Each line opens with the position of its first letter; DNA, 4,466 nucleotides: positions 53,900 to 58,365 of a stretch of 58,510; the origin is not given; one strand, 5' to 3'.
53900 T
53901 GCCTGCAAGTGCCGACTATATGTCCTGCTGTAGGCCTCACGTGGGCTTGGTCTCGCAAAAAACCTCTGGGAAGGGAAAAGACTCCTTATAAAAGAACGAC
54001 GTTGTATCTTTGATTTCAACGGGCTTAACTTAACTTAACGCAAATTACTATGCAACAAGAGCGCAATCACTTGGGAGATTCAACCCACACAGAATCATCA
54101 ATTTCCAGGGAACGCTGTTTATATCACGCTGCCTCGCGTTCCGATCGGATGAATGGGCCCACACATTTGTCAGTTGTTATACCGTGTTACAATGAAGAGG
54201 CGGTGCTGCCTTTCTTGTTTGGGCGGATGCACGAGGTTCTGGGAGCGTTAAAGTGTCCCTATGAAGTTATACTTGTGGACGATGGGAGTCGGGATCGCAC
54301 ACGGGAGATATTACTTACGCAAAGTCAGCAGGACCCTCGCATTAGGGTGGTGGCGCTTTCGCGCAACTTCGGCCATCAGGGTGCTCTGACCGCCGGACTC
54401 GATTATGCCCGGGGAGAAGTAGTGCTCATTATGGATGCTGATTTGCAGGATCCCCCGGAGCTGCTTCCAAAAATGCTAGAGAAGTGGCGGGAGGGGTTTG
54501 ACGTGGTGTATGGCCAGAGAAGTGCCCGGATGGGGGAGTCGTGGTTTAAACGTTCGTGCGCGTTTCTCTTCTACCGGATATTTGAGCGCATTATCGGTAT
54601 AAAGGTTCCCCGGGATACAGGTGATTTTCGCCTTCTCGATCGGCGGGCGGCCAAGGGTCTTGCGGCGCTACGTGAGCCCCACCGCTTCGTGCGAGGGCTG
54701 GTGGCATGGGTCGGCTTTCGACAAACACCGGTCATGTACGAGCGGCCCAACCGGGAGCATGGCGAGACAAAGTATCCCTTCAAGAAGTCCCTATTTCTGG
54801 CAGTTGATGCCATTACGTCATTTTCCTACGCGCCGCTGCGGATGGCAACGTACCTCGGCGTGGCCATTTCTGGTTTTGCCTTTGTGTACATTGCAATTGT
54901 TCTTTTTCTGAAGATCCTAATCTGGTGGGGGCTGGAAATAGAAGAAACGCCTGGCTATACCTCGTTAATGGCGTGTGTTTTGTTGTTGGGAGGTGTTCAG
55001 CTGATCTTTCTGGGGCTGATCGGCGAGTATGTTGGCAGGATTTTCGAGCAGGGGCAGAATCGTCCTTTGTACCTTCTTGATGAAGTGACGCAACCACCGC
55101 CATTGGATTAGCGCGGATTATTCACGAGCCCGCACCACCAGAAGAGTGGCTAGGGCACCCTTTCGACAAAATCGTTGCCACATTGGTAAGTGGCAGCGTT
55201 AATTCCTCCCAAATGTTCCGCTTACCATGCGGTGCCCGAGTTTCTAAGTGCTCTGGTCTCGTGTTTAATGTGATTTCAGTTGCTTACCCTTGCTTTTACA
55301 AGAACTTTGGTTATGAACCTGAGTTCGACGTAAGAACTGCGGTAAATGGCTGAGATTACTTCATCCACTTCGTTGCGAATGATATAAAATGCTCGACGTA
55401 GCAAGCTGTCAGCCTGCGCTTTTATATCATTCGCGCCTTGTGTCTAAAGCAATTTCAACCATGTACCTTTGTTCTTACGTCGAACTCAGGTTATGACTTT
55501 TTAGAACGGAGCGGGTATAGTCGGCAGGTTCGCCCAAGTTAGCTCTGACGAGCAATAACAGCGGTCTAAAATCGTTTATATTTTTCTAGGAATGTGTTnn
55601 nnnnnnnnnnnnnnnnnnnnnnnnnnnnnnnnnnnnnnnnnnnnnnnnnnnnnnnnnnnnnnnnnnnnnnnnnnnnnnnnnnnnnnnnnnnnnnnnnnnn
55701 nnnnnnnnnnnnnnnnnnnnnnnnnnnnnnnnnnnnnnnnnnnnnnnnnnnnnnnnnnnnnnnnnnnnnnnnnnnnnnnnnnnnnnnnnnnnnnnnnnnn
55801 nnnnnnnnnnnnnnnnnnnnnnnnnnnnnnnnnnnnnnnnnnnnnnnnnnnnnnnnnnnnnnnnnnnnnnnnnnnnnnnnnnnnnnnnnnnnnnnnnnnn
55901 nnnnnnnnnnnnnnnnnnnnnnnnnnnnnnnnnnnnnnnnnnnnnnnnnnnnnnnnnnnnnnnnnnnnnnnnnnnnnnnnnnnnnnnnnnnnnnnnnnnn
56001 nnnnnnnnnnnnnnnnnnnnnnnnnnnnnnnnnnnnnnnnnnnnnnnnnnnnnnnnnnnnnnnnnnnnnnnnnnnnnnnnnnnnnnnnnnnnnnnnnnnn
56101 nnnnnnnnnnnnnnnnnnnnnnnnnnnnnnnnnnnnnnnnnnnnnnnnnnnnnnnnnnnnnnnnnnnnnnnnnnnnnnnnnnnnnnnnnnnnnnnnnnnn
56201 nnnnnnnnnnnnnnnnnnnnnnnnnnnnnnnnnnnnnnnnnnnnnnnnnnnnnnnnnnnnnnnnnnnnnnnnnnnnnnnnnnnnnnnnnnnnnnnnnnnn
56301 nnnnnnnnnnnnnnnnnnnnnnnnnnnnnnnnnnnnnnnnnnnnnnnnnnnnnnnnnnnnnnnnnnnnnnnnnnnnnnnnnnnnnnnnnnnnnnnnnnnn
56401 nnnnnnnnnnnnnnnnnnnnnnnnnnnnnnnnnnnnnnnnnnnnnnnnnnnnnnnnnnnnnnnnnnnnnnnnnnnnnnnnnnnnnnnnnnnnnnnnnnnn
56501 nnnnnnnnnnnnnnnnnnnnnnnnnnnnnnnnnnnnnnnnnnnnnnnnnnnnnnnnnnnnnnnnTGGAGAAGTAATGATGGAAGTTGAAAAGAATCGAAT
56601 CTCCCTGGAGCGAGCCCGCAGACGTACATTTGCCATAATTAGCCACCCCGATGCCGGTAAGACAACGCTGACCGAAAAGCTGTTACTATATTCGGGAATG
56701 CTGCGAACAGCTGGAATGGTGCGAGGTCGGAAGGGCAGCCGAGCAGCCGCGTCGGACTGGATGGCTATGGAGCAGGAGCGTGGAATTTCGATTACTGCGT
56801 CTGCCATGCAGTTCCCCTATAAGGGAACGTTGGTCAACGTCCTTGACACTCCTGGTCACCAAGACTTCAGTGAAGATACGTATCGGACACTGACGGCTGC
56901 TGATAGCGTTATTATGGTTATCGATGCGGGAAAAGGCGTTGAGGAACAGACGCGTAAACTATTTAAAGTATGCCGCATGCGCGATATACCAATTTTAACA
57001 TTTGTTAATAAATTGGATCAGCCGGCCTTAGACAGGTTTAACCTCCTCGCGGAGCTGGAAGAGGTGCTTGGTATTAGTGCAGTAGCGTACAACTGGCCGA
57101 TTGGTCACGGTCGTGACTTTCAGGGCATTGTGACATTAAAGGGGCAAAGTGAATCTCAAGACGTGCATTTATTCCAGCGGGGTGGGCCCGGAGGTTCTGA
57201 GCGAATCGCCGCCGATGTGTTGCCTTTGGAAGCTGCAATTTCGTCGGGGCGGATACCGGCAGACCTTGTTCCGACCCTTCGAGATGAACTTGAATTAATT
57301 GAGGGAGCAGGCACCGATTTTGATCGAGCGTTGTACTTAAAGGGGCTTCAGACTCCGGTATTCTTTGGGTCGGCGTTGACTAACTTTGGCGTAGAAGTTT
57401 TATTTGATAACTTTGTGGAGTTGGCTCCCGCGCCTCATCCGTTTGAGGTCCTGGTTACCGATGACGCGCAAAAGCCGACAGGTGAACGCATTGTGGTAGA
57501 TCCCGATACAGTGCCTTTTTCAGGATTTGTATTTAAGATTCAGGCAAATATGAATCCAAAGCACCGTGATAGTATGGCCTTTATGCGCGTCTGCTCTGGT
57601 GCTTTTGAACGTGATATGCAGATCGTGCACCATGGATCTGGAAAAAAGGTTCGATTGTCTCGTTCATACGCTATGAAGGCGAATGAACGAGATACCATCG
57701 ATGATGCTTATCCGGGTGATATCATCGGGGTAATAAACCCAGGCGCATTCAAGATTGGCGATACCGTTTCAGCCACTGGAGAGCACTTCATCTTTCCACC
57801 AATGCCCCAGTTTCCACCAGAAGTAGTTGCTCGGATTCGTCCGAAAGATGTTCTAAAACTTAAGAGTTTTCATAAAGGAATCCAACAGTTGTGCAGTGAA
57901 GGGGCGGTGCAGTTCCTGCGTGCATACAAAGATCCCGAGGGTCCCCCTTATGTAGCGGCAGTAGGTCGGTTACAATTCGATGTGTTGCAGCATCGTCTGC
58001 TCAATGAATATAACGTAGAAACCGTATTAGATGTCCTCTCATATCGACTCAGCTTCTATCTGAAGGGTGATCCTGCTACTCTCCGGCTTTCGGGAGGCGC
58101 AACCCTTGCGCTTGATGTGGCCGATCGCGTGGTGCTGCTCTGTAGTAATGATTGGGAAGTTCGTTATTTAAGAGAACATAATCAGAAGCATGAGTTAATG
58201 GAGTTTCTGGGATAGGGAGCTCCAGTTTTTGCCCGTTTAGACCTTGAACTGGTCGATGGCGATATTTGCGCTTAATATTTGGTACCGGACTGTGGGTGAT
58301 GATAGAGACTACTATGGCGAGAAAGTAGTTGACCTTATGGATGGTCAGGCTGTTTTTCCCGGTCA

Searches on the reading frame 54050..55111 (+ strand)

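Call 39: search_protein_families(library=pfam, proteins=[window:54050-55111:+])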
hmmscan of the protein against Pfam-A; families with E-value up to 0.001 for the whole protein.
window:54050-55111:+ (353 aa): 3 families
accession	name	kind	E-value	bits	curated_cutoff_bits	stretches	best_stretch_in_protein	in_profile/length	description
PF00535.33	Glycos_transf_2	-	2e-39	135.6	23.3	1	41-202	1-165/168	Glycosyl transferase family 2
PF13641.12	Glyco_tranf_2_3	-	5.4e-07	30.3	27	1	38-172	2-138/230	Glycosyltransferase like family 2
PF10111.15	Glyco_tranf_2_2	-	0.00024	21.1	27.3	1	41-143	1-103/276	Glycosyltransferase like family 2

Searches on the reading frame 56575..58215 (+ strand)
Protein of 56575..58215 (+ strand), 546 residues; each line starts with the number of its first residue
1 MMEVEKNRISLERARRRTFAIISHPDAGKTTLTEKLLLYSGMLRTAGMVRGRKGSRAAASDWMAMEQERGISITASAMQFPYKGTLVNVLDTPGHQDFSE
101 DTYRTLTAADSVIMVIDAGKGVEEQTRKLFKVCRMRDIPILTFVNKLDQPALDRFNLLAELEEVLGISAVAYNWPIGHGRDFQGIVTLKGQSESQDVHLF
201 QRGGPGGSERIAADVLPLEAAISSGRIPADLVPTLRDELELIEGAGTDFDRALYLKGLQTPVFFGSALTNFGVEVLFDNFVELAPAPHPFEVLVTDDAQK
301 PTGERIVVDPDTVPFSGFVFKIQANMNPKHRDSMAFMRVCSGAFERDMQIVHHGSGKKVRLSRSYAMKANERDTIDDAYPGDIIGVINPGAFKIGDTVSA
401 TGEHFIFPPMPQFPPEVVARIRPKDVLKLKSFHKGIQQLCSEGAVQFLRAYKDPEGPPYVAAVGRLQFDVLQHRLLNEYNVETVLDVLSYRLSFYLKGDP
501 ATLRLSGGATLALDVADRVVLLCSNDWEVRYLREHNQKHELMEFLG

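Call 39: search_protein_families(library=pfam, proteins=[window:56575-58215:+])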
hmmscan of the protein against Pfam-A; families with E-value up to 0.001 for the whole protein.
window:56575-58215:+ (546 aa): 5 families
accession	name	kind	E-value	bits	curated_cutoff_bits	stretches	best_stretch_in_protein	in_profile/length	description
PF00009.33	GTP_EFTU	-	8e-51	172.7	26.5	1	15-285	2-187/188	Elongation factor Tu GTP binding domain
PF16658.11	RF3_C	-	6.3e-33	113.9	40.1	1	407-532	1-131/132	Class II release factor RF3, C-terminal domain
PF22042.2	EF-G_D2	-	2.5e-26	92.1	27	1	314-400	1-83/84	Elongation factor G domain 2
PF03144.31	GTP_EFTU_D2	-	4.3e-10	40.3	30.3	1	335-398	4-72/73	Elongation factor Tu domain 2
PF01926.29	MMR_HSR1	-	2.5e-06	28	21.9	1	19-146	2-113/113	50S ribosome-binding GTPase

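Call 40: find_related_loci(query=window:56575-58215:+, collection=genome_contigs, flank=1000)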
Query window:56575-58215:+ (546 aa) in genome_contigs; peptide patterns used: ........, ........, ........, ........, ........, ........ (x = any residue, [..] = any of these).
600 stretches matched a pattern (row limit reached: there are more); 597 encode a relative of the query (tblastn E <= 1e-3); the best 80 are kept; 80 distinct loci.
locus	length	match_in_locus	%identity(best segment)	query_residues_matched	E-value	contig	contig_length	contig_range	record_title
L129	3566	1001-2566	57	7-541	0e+0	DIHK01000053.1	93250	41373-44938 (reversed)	MAG TPA_asm: Nitrospira sp. UBA5698 UBA5698_contig_182, whole genome shotgun sequence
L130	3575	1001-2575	57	7-544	0e+0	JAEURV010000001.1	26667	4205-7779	MAG: Nitrospira sp. isolate new MAG-286 k141_1833254, whole genome shotgun sequence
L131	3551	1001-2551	57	14-543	0e+0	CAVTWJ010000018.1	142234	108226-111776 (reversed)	MAG: candidate division FCPU426 bacterium isolate MFD09286.bin.2.88 genome assembly, contig: contig_64368, whole genome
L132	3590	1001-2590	57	6-546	0e+0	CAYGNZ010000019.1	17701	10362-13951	MAG TPA_asm: uncultured Bdellovibrionales bacterium isolate ERP116193_co2_434 genome assembly, contig: NODE_7718_length_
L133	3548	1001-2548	58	15-543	0e+0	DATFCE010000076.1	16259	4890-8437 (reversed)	MAG TPA_asm: Nitrospiraceae bacterium isolate SMAG_U8546 k141_290334, whole genome shotgun sequence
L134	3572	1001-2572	56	12-545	0e+0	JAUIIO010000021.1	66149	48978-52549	MAG: bacterium isolate Co_bin.265 NODE_3370_length_66149_cov_1.754764, whole genome shotgun sequence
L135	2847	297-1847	56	15-543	0e+0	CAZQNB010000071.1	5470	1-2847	MAG TPA_asm: uncultured bacterium isolate SRP286056_co3_62 genome assembly, contig: NODE_21533_length_5470_cov_20.565097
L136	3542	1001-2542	57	14-543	0e+0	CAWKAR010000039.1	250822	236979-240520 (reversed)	MAG: candidate division FCPU426 bacterium isolate MFD03726.bin.1.149 genome assembly, contig: contig_43435, whole genome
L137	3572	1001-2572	55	10-543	0e+0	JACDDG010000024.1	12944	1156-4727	MAG: Parachlamydiaceae bacterium isolate MGR_bin328 SD2899_NODE_1400_length_12944_cov_1.096981, whole genome shotgun seq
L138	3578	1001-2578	55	9-545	0e+0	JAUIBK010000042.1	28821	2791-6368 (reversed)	MAG: bacterium isolate 6_bin.32 NODE_1571_length_28821_cov_1.240887, whole genome shotgun sequence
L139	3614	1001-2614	53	9-544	5e-172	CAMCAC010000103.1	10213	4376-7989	MAG: Candidatus Kuenenia stuttgartiensis isolate LH-05nov19-111 genome assembly, contig: LH-05nov19-C16413, whole genome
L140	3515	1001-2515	51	16-534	6e-165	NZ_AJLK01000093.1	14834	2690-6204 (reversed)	Fischerella muscicola PCC 7414 contig00093, whole genome shotgun sequence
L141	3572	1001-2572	48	9-544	2e-163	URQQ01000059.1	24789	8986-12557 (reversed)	uncultured Lachnospiraceae bacterium isolate UMGS1251 genome assembly, contig: NODE_1825_length_24789_cov_3.742662, whol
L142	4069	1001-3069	49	1-543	2e-163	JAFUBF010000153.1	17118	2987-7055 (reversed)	MAG: Clostridia bacterium isolate RGIG4336 Roe_deer_Jejunum-1__c73412, whole genome shotgun sequence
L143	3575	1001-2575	48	7-544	1e-164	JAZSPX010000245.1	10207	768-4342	MAG: Candidatus Faeciplasma sp. isolate T1900044545_TS20190011.MAGScoT_cleanbin_000030 SGB_123_k141_616094, whole genome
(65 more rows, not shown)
